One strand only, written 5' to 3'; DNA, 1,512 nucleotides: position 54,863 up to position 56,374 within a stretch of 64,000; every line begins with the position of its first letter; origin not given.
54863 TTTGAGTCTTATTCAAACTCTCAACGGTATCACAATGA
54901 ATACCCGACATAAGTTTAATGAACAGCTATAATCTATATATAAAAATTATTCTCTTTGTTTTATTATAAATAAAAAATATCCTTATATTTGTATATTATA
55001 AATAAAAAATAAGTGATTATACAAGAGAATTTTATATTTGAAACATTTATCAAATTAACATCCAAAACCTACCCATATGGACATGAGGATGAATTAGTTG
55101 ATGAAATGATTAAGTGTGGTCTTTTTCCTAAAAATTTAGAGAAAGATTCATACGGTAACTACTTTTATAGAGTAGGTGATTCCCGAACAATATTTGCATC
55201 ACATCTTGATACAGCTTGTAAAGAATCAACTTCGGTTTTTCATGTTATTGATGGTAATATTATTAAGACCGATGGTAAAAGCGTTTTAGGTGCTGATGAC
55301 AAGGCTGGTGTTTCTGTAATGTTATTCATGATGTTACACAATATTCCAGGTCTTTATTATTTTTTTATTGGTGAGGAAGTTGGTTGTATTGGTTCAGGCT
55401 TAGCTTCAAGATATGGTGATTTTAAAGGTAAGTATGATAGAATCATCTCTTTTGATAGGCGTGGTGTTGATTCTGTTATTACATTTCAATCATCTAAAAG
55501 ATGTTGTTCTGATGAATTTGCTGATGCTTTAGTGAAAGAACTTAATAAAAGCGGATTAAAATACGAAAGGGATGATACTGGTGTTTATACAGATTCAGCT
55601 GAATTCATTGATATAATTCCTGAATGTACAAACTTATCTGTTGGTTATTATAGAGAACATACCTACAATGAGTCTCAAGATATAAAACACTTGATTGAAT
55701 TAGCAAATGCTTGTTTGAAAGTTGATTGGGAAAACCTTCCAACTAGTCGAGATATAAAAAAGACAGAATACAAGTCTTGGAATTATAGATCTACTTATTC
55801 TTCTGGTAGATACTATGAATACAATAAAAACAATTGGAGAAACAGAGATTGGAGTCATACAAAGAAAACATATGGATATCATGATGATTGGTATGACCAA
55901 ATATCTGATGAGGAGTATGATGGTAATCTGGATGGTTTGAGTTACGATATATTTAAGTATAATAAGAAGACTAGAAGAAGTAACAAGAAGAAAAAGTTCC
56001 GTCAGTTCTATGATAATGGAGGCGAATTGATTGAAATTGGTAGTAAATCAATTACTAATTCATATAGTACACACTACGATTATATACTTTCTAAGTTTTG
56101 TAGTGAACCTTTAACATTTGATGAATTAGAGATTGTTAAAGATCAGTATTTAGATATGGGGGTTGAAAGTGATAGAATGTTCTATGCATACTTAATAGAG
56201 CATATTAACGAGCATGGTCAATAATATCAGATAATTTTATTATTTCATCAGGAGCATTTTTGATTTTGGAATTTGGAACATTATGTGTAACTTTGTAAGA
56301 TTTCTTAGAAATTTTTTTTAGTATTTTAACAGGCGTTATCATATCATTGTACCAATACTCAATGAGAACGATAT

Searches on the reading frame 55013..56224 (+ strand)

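Call 27: search_protein_families(library=phrogs, proteins=[window:55013-56224:+], max_evalue=0.00001)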
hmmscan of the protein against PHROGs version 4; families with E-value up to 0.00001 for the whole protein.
window:55013-56224:+ (403 aa): 1 family
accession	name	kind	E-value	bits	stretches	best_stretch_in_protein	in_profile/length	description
phrog_4191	-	other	7.3e-73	246.5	1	9-280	5-282/342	peptidase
